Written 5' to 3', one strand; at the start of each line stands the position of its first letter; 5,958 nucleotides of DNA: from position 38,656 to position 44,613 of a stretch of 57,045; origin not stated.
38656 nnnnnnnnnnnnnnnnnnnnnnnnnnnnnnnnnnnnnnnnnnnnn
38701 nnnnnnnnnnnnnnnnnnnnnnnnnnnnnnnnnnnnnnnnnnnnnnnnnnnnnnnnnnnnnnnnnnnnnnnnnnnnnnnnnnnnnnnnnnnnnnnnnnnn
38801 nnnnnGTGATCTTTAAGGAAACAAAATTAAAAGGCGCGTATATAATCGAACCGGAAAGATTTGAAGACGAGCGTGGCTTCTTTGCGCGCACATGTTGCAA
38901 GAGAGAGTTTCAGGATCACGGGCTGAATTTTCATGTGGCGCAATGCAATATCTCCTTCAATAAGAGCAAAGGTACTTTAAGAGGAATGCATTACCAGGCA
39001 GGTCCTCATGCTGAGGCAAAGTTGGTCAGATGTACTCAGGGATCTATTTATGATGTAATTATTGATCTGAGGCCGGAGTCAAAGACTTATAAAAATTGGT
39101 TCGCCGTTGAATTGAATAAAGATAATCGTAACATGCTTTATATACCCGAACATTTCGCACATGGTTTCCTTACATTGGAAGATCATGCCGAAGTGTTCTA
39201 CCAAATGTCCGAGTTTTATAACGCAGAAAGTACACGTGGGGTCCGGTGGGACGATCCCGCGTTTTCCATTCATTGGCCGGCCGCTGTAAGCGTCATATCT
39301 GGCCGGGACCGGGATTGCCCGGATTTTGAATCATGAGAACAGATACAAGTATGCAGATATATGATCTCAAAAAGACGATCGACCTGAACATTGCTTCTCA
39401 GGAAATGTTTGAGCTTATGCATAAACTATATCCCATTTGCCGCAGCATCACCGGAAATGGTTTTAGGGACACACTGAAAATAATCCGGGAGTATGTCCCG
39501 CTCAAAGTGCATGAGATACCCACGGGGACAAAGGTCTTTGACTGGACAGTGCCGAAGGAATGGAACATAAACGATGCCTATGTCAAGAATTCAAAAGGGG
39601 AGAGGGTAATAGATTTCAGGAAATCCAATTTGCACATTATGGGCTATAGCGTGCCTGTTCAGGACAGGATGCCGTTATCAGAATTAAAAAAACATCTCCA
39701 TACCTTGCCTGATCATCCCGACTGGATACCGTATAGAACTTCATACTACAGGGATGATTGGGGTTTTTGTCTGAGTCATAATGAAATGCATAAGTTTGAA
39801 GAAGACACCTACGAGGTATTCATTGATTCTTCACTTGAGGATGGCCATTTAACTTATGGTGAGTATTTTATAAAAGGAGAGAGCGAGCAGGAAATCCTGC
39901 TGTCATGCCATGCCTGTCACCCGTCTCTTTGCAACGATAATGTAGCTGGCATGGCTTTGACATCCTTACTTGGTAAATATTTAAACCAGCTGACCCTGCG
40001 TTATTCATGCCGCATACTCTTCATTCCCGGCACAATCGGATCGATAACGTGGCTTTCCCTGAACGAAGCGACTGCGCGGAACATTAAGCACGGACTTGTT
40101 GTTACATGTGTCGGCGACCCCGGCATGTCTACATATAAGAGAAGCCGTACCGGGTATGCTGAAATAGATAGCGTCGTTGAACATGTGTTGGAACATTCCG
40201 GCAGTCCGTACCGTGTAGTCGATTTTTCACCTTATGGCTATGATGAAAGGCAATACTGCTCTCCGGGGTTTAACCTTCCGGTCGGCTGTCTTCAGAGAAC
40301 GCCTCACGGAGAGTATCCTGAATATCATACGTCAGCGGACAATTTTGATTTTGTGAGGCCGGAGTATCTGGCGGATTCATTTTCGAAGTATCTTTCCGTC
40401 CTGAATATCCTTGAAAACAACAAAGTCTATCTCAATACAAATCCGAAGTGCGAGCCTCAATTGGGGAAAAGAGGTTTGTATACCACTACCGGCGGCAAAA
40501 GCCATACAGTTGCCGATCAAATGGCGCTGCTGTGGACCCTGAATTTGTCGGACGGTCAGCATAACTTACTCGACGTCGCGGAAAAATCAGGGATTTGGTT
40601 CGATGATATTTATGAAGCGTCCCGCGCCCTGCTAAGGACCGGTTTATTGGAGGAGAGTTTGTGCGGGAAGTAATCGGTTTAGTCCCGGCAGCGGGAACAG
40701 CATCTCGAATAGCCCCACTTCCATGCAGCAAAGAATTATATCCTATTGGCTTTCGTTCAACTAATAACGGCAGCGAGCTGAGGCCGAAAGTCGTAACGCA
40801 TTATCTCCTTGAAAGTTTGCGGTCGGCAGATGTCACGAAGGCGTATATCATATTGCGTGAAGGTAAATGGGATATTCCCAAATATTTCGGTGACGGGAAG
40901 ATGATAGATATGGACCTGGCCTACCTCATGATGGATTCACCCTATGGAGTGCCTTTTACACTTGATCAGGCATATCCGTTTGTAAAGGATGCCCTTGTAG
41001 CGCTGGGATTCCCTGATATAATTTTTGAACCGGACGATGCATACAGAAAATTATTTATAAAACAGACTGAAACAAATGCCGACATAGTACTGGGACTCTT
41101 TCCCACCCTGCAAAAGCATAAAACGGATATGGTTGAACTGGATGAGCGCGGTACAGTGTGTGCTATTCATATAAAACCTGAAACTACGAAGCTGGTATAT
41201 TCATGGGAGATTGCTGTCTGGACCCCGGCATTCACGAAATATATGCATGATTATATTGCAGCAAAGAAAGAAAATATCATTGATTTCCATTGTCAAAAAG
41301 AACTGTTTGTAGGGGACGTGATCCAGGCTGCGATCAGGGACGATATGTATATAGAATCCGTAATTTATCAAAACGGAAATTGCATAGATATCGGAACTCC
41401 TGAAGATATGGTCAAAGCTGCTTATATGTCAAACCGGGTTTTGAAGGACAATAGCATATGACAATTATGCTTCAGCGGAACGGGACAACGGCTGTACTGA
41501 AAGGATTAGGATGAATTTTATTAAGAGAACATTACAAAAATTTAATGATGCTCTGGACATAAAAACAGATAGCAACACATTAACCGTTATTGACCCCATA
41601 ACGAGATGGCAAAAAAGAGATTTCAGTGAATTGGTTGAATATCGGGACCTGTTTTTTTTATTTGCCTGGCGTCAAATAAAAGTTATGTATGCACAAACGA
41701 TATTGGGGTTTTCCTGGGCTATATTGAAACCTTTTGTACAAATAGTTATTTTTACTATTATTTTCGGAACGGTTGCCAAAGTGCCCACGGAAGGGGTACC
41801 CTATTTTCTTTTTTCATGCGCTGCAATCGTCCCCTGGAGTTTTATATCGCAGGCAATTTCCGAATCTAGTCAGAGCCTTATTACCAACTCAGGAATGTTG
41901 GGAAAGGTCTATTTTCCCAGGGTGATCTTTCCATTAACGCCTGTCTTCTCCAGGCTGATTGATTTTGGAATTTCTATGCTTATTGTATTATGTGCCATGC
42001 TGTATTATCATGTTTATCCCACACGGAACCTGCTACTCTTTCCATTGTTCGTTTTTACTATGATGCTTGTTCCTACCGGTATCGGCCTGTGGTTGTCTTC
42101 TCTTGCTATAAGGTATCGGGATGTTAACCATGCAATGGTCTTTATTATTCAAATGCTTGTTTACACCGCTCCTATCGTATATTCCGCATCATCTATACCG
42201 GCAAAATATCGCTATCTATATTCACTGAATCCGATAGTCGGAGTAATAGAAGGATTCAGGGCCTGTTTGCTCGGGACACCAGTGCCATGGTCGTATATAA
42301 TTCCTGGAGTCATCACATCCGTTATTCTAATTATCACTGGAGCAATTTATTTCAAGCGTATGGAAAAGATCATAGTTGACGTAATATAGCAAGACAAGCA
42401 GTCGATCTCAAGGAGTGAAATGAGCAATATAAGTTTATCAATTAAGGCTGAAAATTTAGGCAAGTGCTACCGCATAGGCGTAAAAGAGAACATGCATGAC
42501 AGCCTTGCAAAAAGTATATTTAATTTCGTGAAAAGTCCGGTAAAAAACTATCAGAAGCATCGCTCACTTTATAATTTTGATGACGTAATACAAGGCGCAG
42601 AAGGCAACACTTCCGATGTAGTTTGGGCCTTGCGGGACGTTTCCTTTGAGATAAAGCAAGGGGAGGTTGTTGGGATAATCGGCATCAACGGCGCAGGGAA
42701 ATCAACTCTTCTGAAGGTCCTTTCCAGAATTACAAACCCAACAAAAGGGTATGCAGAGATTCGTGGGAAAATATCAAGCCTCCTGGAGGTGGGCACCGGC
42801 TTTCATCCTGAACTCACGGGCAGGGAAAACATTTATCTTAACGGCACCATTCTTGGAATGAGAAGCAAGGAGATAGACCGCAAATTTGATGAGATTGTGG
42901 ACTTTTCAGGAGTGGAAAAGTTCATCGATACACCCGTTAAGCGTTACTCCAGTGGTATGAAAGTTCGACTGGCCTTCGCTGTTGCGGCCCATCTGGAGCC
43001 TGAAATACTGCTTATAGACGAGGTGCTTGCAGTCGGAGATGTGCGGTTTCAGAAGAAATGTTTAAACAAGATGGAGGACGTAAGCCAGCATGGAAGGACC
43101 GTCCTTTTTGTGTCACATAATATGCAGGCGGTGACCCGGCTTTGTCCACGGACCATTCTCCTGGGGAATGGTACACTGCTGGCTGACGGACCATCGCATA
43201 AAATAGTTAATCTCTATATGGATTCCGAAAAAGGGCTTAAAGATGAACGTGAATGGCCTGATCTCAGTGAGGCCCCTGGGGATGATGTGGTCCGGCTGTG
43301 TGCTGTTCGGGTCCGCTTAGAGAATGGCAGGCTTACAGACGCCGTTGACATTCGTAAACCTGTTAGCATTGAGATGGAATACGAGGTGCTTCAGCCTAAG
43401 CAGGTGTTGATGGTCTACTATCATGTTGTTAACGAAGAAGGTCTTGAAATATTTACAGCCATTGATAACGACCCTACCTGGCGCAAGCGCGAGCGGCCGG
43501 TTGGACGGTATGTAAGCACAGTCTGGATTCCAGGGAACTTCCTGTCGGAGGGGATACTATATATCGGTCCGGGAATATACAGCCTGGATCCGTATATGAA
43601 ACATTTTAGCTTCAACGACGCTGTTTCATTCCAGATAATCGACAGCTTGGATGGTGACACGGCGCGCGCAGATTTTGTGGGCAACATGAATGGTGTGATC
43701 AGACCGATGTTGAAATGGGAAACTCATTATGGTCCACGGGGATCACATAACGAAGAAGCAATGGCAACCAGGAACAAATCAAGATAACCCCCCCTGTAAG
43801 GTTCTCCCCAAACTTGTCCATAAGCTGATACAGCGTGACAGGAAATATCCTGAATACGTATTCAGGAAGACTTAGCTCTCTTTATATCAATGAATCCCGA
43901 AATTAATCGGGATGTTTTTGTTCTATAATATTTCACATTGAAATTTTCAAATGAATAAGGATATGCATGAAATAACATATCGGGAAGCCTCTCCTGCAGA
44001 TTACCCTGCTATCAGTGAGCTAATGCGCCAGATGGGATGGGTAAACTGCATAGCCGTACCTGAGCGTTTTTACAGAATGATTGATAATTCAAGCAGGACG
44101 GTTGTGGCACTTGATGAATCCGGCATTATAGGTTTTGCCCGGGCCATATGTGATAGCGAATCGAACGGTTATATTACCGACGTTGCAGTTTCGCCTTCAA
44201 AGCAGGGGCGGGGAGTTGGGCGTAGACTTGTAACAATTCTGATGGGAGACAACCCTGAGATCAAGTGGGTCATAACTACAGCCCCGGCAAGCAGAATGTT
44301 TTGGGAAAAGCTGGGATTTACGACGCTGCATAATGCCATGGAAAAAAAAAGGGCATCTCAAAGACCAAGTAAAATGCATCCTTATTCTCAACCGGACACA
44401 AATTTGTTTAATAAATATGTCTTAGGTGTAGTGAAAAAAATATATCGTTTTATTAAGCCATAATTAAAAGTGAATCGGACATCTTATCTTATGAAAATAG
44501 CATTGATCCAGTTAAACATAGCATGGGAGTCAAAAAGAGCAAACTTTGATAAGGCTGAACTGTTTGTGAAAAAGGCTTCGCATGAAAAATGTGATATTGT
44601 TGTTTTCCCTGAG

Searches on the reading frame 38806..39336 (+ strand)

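Call 8: search_protein_families(library=pfam, proteins=[window:38806-39336:+], max_evalue=0.001)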
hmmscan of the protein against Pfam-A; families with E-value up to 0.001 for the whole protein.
window:38806-39336:+ (176 aa): 1 family
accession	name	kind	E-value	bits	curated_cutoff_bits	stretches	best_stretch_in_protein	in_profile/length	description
PF00908.23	dTDP_sugar_isom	-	2.2e-67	226.4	27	1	5-175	1-167/168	dTDP-4-dehydrorhamnose 3,5-epimerase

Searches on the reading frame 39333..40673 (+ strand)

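Call 8: search_protein_families(library=pfam, proteins=[window:39333-40673:+], max_evalue=0.001)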
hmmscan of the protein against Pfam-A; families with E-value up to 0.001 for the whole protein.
window:39333-40673:+ (446 aa): 3 families
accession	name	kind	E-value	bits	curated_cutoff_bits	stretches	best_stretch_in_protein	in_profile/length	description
PF16254.10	DUF4910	-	3.3e-114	380.3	26.6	1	26-363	1-247/247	Domain of unknown function (DUF4910)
PF09940.16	DUF2172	-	6e-42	142.4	27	1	76-167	1-92/92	Domain of unknown function (DUF2172)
PF16221.11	HTH_47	-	2.2e-28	98.1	27.1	1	365-440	2-77/78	winged helix-turn-helix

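Call 22: search_protein_families(library=ncbifam, proteins=[window:39333-40673:+], max_evalue=0.00001)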
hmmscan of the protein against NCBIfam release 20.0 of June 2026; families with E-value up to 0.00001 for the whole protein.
window:39333-40673:+ (446 aa): 0 families

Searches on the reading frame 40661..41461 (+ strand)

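Call 8: search_protein_families(library=pfam, proteins=[window:40661-41461:+], max_evalue=0.001)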
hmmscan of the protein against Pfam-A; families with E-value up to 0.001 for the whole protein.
window:40661-41461:+ (266 aa): 1 family
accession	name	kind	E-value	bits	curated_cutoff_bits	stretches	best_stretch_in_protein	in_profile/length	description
PF00483.29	NTP_transferase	-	9.4e-07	29.1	21.2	1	10-254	6-239/245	Nucleotidyl transferase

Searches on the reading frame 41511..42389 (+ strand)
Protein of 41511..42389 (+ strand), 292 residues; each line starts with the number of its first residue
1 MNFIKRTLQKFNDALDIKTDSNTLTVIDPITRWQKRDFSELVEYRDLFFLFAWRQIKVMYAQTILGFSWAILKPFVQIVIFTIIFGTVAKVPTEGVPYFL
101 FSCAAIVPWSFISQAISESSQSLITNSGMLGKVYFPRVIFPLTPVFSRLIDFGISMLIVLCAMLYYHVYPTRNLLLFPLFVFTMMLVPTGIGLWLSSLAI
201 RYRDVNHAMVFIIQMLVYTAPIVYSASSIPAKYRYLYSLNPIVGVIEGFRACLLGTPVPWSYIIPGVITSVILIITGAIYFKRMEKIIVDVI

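Call 8: search_protein_families(library=pfam, proteins=[window:41511-42389:+], max_evalue=0.001)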
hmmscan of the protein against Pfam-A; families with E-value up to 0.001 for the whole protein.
window:41511-42389:+ (292 aa): 1 family
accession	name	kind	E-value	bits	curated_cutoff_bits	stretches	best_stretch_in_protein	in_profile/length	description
PF01061.29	ABC2_membrane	-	3.2e-15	56.7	26.9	1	48-253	3-210/211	ABC-2 type transporter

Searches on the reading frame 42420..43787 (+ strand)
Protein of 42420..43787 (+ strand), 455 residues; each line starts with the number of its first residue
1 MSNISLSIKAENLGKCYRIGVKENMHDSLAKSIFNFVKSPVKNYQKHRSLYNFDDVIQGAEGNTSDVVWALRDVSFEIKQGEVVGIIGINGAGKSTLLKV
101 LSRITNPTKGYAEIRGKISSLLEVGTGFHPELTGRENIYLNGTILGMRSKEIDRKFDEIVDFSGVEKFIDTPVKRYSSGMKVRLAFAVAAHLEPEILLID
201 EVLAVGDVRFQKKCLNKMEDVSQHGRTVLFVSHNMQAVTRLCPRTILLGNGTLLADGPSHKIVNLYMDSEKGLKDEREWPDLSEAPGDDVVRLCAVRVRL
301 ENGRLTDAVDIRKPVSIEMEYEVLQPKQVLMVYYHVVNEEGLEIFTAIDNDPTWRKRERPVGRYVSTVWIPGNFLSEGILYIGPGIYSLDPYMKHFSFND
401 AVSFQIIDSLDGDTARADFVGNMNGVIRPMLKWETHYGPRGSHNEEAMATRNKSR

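Call 8: search_protein_families(library=pfam, proteins=[window:42420-43787:+], max_evalue=0.001)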
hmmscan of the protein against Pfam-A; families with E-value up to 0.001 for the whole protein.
window:42420-43787:+ (455 aa): 3 families
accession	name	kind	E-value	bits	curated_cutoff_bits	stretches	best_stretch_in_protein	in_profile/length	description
PF00005.33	ABC_tran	-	2e-23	83.9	25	1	71-202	1-135/137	ABC transporter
PF13304.12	AAA_21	-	1.2e-06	29.3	27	1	84-122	2-26/304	AAA domain, putative AbiEii toxin, Type IV TA system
PF14524.12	Wzt_C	-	0.00015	22.2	30.4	1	287-393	6-105/143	Wzt C-terminal domain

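Call 13: find_encoding_contigs(protein=window:42420-43787:+, flank=10000, max_places=4)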
Protein window:42420-43787:+ (455 aa): no gene with exactly this product is on record in the collection.

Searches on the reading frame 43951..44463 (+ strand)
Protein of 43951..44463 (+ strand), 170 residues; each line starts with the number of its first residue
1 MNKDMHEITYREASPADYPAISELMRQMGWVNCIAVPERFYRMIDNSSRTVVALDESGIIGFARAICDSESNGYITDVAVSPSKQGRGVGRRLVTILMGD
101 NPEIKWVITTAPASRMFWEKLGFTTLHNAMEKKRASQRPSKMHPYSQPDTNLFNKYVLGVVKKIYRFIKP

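Call 10: search_protein_families(library=pfam, proteins=[window:43951-44463:+], max_evalue=0.01)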
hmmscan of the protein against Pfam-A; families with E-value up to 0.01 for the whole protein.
window:43951-44463:+ (170 aa): 5 families
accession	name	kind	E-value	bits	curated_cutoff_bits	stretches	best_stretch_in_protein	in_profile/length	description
PF13508.13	Acetyltransf_7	-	3.6e-13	50.1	27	1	47-124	2-83/84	Acetyltransferase (GNAT) domain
PF13673.13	Acetyltransf_10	-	4.6e-11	43.2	23.6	1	35-133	17-117/128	Acetyltransferase (GNAT) domain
PF00583.31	Acetyltransf_1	-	2.6e-09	37.8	20.7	1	39-123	24-116/116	Acetyltransferase (GNAT) family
PF08445.16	FR47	-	6e-05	23.4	22.1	1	69-127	18-81/86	FR47-like protein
PF13527.13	Acetyltransf_9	-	0.00014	22.3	25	1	73-124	73-125/127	Acetyltransferase (GNAT) domain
